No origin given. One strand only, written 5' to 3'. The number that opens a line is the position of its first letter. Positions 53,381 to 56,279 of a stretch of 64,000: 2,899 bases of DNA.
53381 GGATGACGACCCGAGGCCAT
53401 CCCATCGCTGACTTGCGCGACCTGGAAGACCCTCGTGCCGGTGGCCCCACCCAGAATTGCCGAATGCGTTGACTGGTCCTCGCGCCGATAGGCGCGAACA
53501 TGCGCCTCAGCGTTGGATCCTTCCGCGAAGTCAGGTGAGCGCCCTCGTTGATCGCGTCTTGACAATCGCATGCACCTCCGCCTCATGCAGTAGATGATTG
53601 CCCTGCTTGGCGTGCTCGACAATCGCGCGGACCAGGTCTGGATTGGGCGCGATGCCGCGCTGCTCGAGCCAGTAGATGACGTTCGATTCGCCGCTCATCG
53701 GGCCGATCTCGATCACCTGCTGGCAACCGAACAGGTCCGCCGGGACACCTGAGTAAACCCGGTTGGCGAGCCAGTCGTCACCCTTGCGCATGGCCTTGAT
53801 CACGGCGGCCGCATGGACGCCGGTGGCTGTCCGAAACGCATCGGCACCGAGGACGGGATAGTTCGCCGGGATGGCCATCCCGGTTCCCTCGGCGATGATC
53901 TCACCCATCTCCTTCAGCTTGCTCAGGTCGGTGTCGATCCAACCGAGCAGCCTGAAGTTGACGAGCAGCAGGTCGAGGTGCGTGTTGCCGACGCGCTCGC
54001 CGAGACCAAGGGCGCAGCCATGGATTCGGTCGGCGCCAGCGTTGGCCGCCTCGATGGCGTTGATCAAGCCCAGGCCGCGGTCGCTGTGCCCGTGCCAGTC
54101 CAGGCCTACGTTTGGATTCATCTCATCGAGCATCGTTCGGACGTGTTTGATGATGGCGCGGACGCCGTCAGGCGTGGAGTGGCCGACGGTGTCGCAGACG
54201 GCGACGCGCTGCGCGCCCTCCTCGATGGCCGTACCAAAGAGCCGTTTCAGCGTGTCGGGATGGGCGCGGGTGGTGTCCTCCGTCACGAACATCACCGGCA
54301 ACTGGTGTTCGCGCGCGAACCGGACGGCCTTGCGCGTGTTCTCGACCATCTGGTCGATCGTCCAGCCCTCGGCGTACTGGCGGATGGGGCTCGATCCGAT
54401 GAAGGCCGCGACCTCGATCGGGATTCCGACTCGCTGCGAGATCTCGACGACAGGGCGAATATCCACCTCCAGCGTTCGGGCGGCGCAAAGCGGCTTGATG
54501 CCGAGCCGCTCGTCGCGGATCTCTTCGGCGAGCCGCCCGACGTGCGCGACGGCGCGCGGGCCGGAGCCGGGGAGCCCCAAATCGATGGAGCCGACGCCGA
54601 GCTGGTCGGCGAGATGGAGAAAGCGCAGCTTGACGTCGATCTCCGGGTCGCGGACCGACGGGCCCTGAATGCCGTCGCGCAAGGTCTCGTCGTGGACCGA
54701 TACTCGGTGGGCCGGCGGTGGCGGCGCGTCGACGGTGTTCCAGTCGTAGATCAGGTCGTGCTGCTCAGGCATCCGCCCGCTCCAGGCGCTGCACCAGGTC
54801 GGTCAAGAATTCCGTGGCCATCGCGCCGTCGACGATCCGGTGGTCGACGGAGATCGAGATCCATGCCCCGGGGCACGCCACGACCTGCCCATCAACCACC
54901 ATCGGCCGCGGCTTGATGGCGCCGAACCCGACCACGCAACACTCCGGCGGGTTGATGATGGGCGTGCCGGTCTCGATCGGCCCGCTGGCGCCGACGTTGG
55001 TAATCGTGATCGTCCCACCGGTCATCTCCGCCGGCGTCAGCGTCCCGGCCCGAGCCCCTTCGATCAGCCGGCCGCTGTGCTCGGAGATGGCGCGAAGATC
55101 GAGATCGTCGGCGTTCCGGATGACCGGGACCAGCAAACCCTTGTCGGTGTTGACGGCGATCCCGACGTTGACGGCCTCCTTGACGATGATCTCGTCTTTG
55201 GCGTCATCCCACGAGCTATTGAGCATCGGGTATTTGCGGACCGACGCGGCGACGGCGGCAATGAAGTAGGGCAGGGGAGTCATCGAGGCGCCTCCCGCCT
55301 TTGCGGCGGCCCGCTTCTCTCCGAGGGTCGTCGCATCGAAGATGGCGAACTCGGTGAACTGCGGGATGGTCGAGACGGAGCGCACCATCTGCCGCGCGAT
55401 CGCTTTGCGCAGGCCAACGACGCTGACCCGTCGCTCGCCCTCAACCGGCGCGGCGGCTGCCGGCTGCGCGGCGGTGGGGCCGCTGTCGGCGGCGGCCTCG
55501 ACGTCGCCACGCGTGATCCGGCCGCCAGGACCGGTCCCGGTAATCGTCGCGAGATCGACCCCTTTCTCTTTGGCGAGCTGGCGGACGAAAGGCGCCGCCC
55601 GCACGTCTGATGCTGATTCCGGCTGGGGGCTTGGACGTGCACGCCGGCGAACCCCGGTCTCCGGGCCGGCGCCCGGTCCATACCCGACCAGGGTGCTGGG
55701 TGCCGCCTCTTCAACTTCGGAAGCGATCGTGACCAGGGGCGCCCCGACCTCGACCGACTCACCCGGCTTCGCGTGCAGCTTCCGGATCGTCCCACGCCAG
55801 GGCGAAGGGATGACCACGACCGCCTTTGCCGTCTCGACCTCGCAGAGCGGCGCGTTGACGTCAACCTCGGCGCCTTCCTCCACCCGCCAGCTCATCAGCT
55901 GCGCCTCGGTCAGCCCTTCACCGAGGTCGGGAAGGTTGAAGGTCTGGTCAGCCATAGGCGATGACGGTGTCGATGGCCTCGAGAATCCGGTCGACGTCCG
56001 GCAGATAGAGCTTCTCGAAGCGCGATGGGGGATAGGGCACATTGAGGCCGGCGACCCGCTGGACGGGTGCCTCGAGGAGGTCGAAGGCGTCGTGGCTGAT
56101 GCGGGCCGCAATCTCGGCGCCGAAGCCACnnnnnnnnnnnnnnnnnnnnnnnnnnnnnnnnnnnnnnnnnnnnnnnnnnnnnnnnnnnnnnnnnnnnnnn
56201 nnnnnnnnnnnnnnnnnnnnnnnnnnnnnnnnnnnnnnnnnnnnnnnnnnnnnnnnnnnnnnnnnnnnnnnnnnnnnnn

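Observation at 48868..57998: Two-strand supercluster: a 2-oxoacid chain-elongation module converging on an E1alpha-E1beta-E2 complex whose operon ends in a LeuA/CimA-like synthase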

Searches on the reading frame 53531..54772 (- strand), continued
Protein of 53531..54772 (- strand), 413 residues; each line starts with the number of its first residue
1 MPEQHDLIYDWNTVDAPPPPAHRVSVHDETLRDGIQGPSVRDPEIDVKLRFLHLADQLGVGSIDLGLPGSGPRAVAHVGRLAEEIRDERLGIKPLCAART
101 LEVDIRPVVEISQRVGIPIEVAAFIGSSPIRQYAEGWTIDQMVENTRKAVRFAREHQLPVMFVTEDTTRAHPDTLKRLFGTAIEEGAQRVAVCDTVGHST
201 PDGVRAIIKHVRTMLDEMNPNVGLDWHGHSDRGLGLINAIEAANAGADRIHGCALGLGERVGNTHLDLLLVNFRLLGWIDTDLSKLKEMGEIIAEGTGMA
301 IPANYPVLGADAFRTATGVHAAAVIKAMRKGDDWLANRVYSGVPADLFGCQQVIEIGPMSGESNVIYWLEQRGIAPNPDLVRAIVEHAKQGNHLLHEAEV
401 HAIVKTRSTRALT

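Call 65: find_encoding_contigs(protein=P0106, flank=10000, max_places=1)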
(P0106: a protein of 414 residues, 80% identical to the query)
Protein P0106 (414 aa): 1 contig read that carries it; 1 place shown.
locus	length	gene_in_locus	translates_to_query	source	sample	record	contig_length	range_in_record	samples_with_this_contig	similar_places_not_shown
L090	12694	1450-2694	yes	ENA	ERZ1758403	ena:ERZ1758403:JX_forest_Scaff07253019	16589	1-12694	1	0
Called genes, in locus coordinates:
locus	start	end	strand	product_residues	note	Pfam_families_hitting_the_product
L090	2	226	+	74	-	?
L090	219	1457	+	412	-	PF00364:Biotin_lipoyl, PF25997:BSH_YhbJ (weak), PF02817:E3_binding, PF00198:2-oxoacid_dh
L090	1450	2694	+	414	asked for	PF00682:HMGL-like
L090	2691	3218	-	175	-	PF13302:Acetyltransf_3, PF00583:Acetyltransf_1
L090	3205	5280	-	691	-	PF00694:Aconitase_C (weak), PF00330:Aconitase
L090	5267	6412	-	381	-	PF00180:Iso_dh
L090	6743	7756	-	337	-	PF02885:Glycos_trans_3N, PF00591:Glycos_transf_3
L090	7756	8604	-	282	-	PF04951:Peptidase_M55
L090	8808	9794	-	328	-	PF02779:Transket_pyr, PF02780:Transketolase_C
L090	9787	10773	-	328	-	PF00676:E1_dh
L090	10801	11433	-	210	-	PF01596:Methyltransf_3, PF13578:Methyltransf_24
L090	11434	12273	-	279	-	PF08543:Phos_pyr_kin, PF00294:PfkB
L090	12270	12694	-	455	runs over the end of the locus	PF02133:Transp_cyt_pur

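Call 72: search_protein_families(library=ncbifam, proteins=[L043:11406-12680:+, L043:12720-13217:+, L078:7348-8631:+, L078:8651-9133:+, L015:11269-12552:+, L015:12557-13087:+, L081:12642-13145:+, L043:10001-11392:+, L078:10001-11230:+], max_evalue=1e-40)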
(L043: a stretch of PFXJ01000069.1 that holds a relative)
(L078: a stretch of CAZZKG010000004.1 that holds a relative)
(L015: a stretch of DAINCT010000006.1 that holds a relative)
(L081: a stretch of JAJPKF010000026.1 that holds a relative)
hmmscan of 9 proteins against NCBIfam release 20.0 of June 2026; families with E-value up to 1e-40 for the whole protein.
L043:11406-12680:+ (424 aa): 12 families
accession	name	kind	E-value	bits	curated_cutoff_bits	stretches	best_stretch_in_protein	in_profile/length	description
TIGR02083.1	LEU2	equivalog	4.3e-174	579.4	610.65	1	3-423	1-418/419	3-isopropylmalate dehydratase large subunit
NF001614.1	PRK00402.1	subfamily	5.8e-173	575.3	385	1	3-421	1-414/415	aconitase/3-isopropylmalate dehydratase large subunit family protein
TIGR01343.1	hacA_fam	subfamily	1.6e-158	527.6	385.7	1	4-421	1-411/412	homoaconitate hydratase family protein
TIGR02086.1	IPMI_arch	subfamily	8.3e-149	495.8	410.15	1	3-422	1-410/411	3-isopropylmalate dehydratase/homoaconitate hydratase family large subunit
NF040615.1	HacA_Meth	equivalog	1.2e-135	452.4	550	1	3-419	1-416/419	homoaconitase large subunit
NF005558.0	PRK07229.1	equivalog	1.8e-98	330.8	612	1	1-423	1-414/647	aconitate hydratase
NF009116.0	PRK12466.1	subfamily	6.4e-98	328.4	531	1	2-291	4-305/472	3-isopropylmalate dehydratase large subunit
NF004016.0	PRK05478.1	subfamily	5.4e-92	308.8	510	1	2-291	3-303/468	3-isopropylmalate dehydratase large subunit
TIGR01342.1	acon_putative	hypoth_equivalog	1e-85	288.3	719.15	1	4-424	1-412/655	putative aconitate hydratase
TIGR00170.1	leuC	equivalog_domain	1.1e-75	255.1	560.25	0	2-291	2-302/466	3-isopropylmalate dehydratase large subunit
TIGR00139.1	h_aconitase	equivalog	1.9e-70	238.1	529.9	1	3-422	2-455/709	homoaconitase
TIGR01340.1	aconitase_mito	equivalog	6e-48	163.7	825.35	1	24-418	51-472/745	aconitate hydratase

L043:12720-13217:+ (165 aa): 5 families
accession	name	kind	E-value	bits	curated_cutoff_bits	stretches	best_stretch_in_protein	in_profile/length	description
TIGR02084.1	leud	equivalog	5.6e-61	204.8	245.85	1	7-160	1-154/156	3-isopropylmalate dehydratase small subunit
NF040625.1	HacB2_Meth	equivalog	3.5e-57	192.4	230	1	3-159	2-156/161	homoaconitase small subunit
TIGR02087.1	LEUD_arch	subfamily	9.6e-56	187.9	108.95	1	7-161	1-155/157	LeuD/DmdB family oxidoreductase small subunit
NF040604.2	HacB_Meth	equivalog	1.6e-47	161.3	230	1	3-160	1-157/159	homoaconitase small subunit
NF010629.0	PRK14023.1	equivalog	2.9e-46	157.3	229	1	8-159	3-153/166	homoaconitate hydratase small subunit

L078:7348-8631:+ (427 aa): 13 families
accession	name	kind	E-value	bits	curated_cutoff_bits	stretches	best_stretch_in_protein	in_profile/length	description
NF001614.1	PRK00402.1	subfamily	2.3e-184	612.9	385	1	11-424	1-414/415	aconitase/3-isopropylmalate dehydratase large subunit family protein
TIGR02083.1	LEU2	equivalog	7.3e-184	611.5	610.65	1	11-426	1-418/419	3-isopropylmalate dehydratase large subunit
TIGR01343.1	hacA_fam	subfamily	8.5e-175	581.2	385.7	1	12-425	1-412/412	homoaconitate hydratase family protein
TIGR02086.1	IPMI_arch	subfamily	2.8e-159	530.3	410.15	1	11-425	1-410/411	3-isopropylmalate dehydratase/homoaconitate hydratase family large subunit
NF040615.1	HacA_Meth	equivalog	8.9e-150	499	550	1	11-423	1-417/419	homoaconitase large subunit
NF005558.0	PRK07229.1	equivalog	8.5e-104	348.4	612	1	9-426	1-414/647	aconitate hydratase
NF009116.0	PRK12466.1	subfamily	5.6e-95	318.7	531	1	9-293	3-304/472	3-isopropylmalate dehydratase large subunit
TIGR01342.1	acon_putative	hypoth_equivalog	4.5e-92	309.3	719.15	1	12-426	1-411/655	putative aconitate hydratase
NF004016.0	PRK05478.1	subfamily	4.7e-91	305.7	510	1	9-293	2-302/468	3-isopropylmalate dehydratase large subunit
TIGR00170.1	leuC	equivalog_domain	1.1e-78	264.9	560.25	1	9-292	1-300/466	3-isopropylmalate dehydratase large subunit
TIGR00139.1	h_aconitase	equivalog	4.6e-63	213.7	529.9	0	25-249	20-243/709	homoaconitase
TIGR01340.1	aconitase_mito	equivalog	6.1e-47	160.4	825.35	1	90-421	117-472/745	aconitate hydratase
NF006690.0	PRK09238.1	equivalog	2.1e-46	158.3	782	0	258-423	650-813/852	bifunctional aconitate hydratase 2/2-methylisocitrate dehydratase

L078:8651-9133:+ (161 aa): 4 families
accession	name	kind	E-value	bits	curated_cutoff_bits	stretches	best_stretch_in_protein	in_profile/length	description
TIGR02084.1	leud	equivalog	1.1e-66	223.3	245.85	1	4-159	1-156/156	3-isopropylmalate dehydratase small subunit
TIGR02087.1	LEUD_arch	subfamily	4e-58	195.6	108.95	1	4-160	1-157/157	LeuD/DmdB family oxidoreductase small subunit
NF040625.1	HacB2_Meth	equivalog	5.6e-54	182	230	1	2-159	4-159/161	homoaconitase small subunit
NF040604.2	HacB_Meth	equivalog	1.4e-49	168.1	230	1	2-159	3-159/159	homoaconitase small subunit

L015:11269-12552:+ (427 aa): 13 families
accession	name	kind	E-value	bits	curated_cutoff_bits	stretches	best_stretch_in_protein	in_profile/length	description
TIGR02083.1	LEU2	equivalog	5.5e-177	588.9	610.65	1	3-419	1-419/419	3-isopropylmalate dehydratase large subunit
NF001614.1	PRK00402.1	subfamily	1.8e-175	583.6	385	1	3-417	1-415/415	aconitase/3-isopropylmalate dehydratase large subunit family protein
TIGR01343.1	hacA_fam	subfamily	4e-162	539.5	385.7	1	4-416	1-411/412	homoaconitate hydratase family protein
TIGR02086.1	IPMI_arch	subfamily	2.3e-144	481.1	410.15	1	3-417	1-410/411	3-isopropylmalate dehydratase/homoaconitate hydratase family large subunit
NF040615.1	HacA_Meth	equivalog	6.4e-124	413.8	550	1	3-414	1-416/419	homoaconitase large subunit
NF005558.0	PRK07229.1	equivalog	5.8e-97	325.8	612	1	1-420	1-416/647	aconitate hydratase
NF009116.0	PRK12466.1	subfamily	7.7e-96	321.5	531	1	3-286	5-305/472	3-isopropylmalate dehydratase large subunit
NF004016.0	PRK05478.1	subfamily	9.3e-88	294.8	510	1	2-285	3-302/468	3-isopropylmalate dehydratase large subunit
TIGR01342.1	acon_putative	hypoth_equivalog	2.5e-85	287.1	719.15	1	4-424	1-417/655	putative aconitate hydratase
TIGR00170.1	leuC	equivalog_domain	1.1e-75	255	560.25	0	1-284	1-300/466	3-isopropylmalate dehydratase large subunit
TIGR00139.1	h_aconitase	equivalog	1.5e-69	235.1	529.9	0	19-239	22-241/709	homoaconitase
TIGR01340.1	aconitase_mito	equivalog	2.4e-48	165.1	825.35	1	100-413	133-472/745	aconitate hydratase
NF006690.0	PRK09238.1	equivalog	4.2e-43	147.4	782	0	250-421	650-819/852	bifunctional aconitate hydratase 2/2-methylisocitrate dehydratase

L015:12557-13087:+ (176 aa): 5 families
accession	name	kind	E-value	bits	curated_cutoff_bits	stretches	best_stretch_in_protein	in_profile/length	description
TIGR02084.1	leud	equivalog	8.9e-66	220.4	245.85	1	9-163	1-155/156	3-isopropylmalate dehydratase small subunit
TIGR02087.1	LEUD_arch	subfamily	2.2e-57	193.2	108.95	1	9-162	1-154/157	LeuD/DmdB family oxidoreductase small subunit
NF040625.1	HacB2_Meth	equivalog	4.9e-52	175.6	230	1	6-158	3-152/161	homoaconitase small subunit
NF040604.2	HacB_Meth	equivalog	7e-48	162.5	230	1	7-162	3-157/159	homoaconitase small subunit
NF010629.0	PRK14023.1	equivalog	1.3e-44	151.9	229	1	10-161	3-153/166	homoaconitate hydratase small subunit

L081:12642-13145:+ (167 aa): 5 families
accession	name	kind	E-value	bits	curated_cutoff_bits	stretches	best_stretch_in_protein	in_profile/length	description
TIGR02084.1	leud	equivalog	1.4e-63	213.2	245.85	1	6-160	1-155/156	3-isopropylmalate dehydratase small subunit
TIGR02087.1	LEUD_arch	subfamily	3.8e-60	202.2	108.95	1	6-160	1-155/157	LeuD/DmdB family oxidoreductase small subunit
NF040625.1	HacB2_Meth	equivalog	2.1e-52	176.8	230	1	1-157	1-154/161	homoaconitase small subunit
NF040604.2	HacB_Meth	equivalog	1.3e-50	171.4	230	1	3-160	2-158/159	homoaconitase small subunit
NF010629.0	PRK14023.1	equivalog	1.3e-46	158.5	229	1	7-159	3-154/166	homoaconitate hydratase small subunit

L043:10001-11392:+ (463 aa): 8 families
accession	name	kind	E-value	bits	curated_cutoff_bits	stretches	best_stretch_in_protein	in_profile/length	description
NF002085.0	PRK00915.1-2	subfamily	1e-61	209.2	517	1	21-412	12-385/504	2-isopropylmalate synthase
TIGR02146.1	LysS_fung_arch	equivalog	9.3e-54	182.9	413.55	1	27-388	3-343/344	homocitrate synthase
TIGR02090.1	LEU1_arch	subfamily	1.1e-53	182.7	484.75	1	27-389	5-346/363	isopropylmalate/citramalate/homocitrate synthases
TIGR02660.1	nifV_homocitr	equivalog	2.4e-52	178.4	462.9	1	24-402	3-364/365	homocitrate synthase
NF002086.0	PRK00915.1-3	equivalog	1.6e-47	162.2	532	1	26-406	10-384/516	2-isopropylmalate synthase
NF041069.1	IPMS_Sufob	equivalog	3.3e-44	151.7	600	1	27-403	5-365/371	isopropylmalate synthase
NF002088.0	PRK00915.1-5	equivalog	3.2e-43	148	697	1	24-404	5-379/514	2-isopropylmalate synthase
TIGR00973.1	leuA_bact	equivalog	3.6e-42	144.5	598.7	1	26-388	5-358/494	2-isopropylmalate synthase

L078:10001-11230:+ (409 aa): 7 families
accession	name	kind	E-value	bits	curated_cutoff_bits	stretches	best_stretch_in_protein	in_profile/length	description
NF002085.0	PRK00915.1-2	subfamily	2.2e-58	198.2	517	1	19-405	10-378/504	2-isopropylmalate synthase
TIGR02090.1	LEU1_arch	subfamily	3.4e-53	181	484.75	1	27-389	5-346/363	isopropylmalate/citramalate/homocitrate synthases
TIGR02146.1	LysS_fung_arch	equivalog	8.3e-52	176.5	413.55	1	27-382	3-337/344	homocitrate synthase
TIGR02660.1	nifV_homocitr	equivalog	1.9e-51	175.5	462.9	1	23-392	2-354/365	homocitrate synthase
NF002086.0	PRK00915.1-3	equivalog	5.5e-46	157.1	532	1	21-387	5-362/516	2-isopropylmalate synthase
NF041069.1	IPMS_Sufob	equivalog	7.5e-45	153.8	600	1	27-383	5-342/371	isopropylmalate synthase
TIGR00973.1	leuA_bact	equivalog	3.9e-42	144.4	598.7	1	23-385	2-355/494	2-isopropylmalate synthase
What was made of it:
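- Syn-linked LeuC/LeuD in other phyla score at or just below the LEU2/leud cut-offs (call 72).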

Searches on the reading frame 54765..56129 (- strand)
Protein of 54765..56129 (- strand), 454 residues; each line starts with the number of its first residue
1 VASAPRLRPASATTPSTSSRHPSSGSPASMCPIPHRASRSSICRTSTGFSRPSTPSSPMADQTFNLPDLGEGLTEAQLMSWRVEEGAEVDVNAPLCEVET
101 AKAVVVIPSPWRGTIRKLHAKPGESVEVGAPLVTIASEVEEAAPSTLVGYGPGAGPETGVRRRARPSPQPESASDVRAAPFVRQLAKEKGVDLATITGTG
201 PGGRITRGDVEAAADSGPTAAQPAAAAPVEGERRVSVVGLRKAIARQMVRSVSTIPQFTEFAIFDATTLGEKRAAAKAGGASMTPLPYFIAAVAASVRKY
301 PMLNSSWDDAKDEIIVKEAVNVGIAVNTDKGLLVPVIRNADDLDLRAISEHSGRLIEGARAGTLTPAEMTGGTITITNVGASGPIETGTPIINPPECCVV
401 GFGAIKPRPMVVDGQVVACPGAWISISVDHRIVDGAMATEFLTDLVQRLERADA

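Call 3: search_protein_families(library=pfam, proteins=[window:54765-56129:-])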
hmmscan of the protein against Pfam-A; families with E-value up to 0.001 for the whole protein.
window:54765-56129:- (454 aa): 3 families
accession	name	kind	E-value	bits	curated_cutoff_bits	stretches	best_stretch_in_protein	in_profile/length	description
PF00198.28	2-oxoacid_dh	-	1.3e-70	237.9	23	1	231-451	3-226/232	2-oxoacid dehydrogenases acyltransferase (catalytic domain)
PF00364.28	Biotin_lipoyl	-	7.1e-18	64.7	22.1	1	63-135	2-73/73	Biotin-requiring enzyme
PF02817.22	E3_binding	-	6.4e-17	61.9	23.7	1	176-211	1-36/36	e3 binding domain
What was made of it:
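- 54765..55955 (-): E2 dihydrolipoyl acyltransferase (lipoyl, E3-binding and catalytic domains), 396 aa. Pfam domains in call 3.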

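Call 4: search_protein_families(library=ncbifam, proteins=[window:54765-56129:-])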
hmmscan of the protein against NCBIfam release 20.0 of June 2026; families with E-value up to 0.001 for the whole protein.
window:54765-56129:- (454 aa): 13 families
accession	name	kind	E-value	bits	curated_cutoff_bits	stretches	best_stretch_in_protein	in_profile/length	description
NF008814.0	PRK11854.1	equivalog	2e-79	267.7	722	1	54-452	200-632/637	pyruvate dehydrogenase complex dihydrolipoyllysine-residue acetyltransferase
NF004309.0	PRK05704.1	equivalog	3.9e-74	250.4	449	1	65-450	6-399/408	2-oxoglutarate dehydrogenase complex dihydrolipoyllysine-residue succinyltransferase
TIGR02927.1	SucB_Actino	equivalog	3.8e-72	243.9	423.45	1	44-453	111-572/579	2-oxoglutarate dehydrogenase, E2 component, dihydrolipoamide succinyltransferase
TIGR01347.1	sucB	equivalog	2.5e-70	237.8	378.65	1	65-451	4-396/404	dihydrolipoyllysine-residue succinyltransferase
TIGR01348.1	PDHac_trf_long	equivalog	1.7e-63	215.1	552.1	1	36-450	128-580/587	dihydrolipoyllysine-residue acetyltransferase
TIGR01349.1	PDHac_trf_mito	equivalog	4.8e-58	197.3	445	2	168-450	131-430/437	pyruvate dehydrogenase complex dihydrolipoamide acetyltransferase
NF008815.0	PRK11857.1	equivalog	5.8e-53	180.3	378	1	176-452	4-302/308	dihydrolipoamide acetyltransferase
NF011416.0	PRK14843.1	equivalog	2e-39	135.5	429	2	233-450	119-340/347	dihydrolipoamide acetyltransferase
NF008907.0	PRK12270.1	equivalog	3.9e-20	71.3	878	1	198-451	94-363/1241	multifunctional oxoglutarate decarboxylase/oxoglutarate dehydrogenase thiamine pyrophosphate-binding subunit/dihydrolipoyllysine-residue suc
NF011457.0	PRK14875.1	equivalog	5.3e-20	71.7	307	1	63-223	5-134/372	acetoin dehydrogenase dihydrolipoyllysine-residue acetyltransferase subunit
NF008854.0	PRK11892.1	equivalog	5.1e-06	25.4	454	1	65-146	6-88/464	pyruvate dehydrogenase complex E1 component subunit beta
TIGR02712.1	urea_carbox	equivalog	0.00022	19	1303.85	1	76-135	1141-1200/1201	urea carboxylase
NF004173.0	PRK05641.1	equivalog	0.00025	21.6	199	1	50-135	73-152/153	putative acetyl-CoA carboxylase biotin carboxyl carrier protein subunit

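Call 31: search_solved_structures(query=window:54765-55955:-, max_evalue=1e-20)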
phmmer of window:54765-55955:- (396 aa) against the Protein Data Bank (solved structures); distinct sequences matched with E-value up to 1e-20: 40.
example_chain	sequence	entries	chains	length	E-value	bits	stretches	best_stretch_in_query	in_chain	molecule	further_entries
3duf_I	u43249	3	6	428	4.4e-74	252.9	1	6-388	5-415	Dihydrolipoyllysine-residue acetyltransferase component of pyruvate dehydrogenase complex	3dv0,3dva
9y7v_D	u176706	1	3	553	8.1e-64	219.1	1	8-393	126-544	Dihydrolipoyllysine-residue acetyltransferase component of pyruvate dehydrogenase complex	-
1b5s_A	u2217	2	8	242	1e-51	179.3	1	162-388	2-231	DIHYDROLIPOAMIDE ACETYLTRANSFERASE | Dihydrolipoyllysine-residue acetyltransferase component of pyruvate dehydrogenase complex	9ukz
8eqn_A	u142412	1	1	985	1.7e-51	178.6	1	155-388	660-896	BG505 UFO-E2p-L4P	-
7b9k_A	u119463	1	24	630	6.9e-50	173.3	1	6-387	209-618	Dihydrolipoyllysine-residue acetyltransferase component of pyruvate dehydrogenase complex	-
9njt_A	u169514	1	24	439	3.6e-48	167.6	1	171-393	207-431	Dihydrolipoyllysine-residue succinyltransferase component of 2-oxoglutarate dehydrogenase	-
6zzl_A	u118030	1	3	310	6.2e-45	157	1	121-395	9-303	Dihydrolipoyllysine-residue acetyltransferase component of pyruvate dehydrogenase complex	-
7q5q_B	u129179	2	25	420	3e-44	154.7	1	161-392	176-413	Dihydrolipoyllysine-residue succinyltransferase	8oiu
7uol_D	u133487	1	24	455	9.9e-43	149.7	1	6-388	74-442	Dihydrolipoyllysine-residue succinyltransferase component of 2-oxoglutarate dehydrogenase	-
8x02_A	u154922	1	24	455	4e-42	147.7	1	6-388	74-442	Dihydrolipoyllysine-residue succinyltransferase component of 2-oxoglutarate dehydrogenase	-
6zlm_A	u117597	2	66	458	2e-41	145.4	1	7-392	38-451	Dihydrolipoyllysine-residue acetyltransferase component of pyruvate dehydrogenase complex,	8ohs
6h05_A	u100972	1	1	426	3.9e-41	144.5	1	5-388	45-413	Dihydrolipoyllysine-residue succinyltransferase component of 2-oxoglutarate dehydrogenase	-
6zzn_A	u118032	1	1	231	1.5e-39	139.3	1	181-392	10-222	Dihydrolipoyllysine-residue acyltransferase component of branched-chain alpha-ketoacid deh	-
3l60_A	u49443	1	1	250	2e-39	138.8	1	179-392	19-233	BRANCHED-CHAIN ALPHA-KETO ACID DEHYDROGENASE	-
7bgj_A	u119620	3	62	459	5.1e-39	137.5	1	7-391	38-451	Acetyltransferase component of pyruvate dehydrogenase complex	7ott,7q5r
3mae_A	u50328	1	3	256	4.5e-36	127.8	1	169-393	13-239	2-oxoisovalerate dehydrogenase E2 component, dihydrolipoamide acetyltransferase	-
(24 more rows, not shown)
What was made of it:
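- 54765..55955 (-): For the catalytic domain alone, Geobacillus 1b5s gives 179 bits, against 139 for Mtb BkdC 3l60 and 128 for Listeria BCKDH E2 3mae (call 31).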
